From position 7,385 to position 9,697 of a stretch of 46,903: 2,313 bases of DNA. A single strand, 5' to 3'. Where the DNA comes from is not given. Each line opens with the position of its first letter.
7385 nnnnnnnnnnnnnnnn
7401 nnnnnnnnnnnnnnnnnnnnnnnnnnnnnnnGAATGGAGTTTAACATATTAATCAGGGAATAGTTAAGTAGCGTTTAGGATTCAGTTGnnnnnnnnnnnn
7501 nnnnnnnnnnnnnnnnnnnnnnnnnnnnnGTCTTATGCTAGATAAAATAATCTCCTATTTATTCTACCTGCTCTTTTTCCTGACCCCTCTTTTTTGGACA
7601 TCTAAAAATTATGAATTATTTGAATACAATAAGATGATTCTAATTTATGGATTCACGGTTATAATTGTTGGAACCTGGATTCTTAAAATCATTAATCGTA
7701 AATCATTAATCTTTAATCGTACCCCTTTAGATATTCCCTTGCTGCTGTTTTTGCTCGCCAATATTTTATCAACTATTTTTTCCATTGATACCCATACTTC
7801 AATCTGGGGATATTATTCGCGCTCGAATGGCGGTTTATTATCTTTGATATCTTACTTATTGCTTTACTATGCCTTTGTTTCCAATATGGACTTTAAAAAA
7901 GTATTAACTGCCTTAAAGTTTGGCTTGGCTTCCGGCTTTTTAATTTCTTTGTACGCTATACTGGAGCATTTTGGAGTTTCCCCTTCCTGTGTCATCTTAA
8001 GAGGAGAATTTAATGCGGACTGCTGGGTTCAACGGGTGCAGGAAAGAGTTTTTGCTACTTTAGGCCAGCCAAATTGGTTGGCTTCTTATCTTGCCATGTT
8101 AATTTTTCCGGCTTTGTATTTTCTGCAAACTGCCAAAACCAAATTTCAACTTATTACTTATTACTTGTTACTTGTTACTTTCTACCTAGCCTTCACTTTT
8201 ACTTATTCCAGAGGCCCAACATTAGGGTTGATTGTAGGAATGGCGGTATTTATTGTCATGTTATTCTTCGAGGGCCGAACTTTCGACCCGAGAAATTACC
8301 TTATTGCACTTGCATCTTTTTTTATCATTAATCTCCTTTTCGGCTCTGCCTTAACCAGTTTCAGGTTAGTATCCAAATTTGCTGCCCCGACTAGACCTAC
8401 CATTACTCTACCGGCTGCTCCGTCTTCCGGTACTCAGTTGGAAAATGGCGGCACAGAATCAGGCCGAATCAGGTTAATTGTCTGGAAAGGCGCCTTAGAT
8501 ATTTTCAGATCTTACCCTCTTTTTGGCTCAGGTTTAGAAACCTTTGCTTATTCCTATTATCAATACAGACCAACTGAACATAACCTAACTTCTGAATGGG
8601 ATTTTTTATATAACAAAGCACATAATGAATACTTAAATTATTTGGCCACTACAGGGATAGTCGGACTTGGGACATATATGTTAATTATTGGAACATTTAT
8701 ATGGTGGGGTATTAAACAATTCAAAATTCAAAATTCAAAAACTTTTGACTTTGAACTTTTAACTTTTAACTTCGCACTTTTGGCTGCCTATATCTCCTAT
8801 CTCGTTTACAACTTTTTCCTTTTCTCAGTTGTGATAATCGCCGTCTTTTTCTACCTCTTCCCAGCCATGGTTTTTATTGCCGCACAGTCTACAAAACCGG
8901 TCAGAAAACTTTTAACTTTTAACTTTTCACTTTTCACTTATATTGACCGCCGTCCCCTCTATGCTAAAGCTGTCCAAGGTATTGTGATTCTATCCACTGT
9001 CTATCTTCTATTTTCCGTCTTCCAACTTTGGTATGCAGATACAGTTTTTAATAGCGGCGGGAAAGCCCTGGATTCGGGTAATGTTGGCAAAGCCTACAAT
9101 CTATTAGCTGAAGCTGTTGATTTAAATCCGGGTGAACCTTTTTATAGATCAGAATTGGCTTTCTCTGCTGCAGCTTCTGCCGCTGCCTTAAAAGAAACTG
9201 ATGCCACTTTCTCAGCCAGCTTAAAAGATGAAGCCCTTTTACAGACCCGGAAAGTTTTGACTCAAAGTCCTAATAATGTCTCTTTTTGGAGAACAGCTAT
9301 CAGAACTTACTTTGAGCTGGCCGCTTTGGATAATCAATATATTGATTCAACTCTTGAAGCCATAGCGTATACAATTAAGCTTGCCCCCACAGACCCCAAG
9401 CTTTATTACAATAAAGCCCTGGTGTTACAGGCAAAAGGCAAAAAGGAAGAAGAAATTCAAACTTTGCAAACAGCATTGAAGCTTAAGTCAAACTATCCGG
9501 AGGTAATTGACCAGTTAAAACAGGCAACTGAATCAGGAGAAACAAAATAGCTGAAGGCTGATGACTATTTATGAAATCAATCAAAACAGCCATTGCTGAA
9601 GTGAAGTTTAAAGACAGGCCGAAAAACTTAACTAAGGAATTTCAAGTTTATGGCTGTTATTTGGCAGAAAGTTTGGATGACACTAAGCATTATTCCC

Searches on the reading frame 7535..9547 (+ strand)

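Call 72: search_protein_families(library=pfam, proteins=[window:7535-9547:+], max_evalue=0.01)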
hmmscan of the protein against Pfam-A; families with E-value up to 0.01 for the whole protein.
window:7535-9547:+ (671 aa): 7 families
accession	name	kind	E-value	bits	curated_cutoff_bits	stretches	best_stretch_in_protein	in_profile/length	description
PF04932.20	Wzy_C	-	6.3e-19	68.7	31.7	1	212-381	2-148/149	O-Antigen ligase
PF13431.12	TPR_17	-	2.3e-05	24.8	24.4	1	614-642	6-34/34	Tetratricopeptide repeat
PF13181.12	TPR_8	-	0.00018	21.8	25.7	1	622-653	2-33/34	Tetratricopeptide repeat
PF13371.12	TPR_9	-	0.00039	20.8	35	1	597-662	5-69/73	Tetratricopeptide repeat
PF13414.12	TPR_11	-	0.0012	19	26.8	0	614-635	21-42/42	TPR repeat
PF07719.23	TPR_2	-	0.0051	17.3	27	0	621-653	1-33/34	Tetratricopeptide repeat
PF14559.12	TPR_19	-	0.0075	17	25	0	511-535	1-25/68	Tetratricopeptide repeat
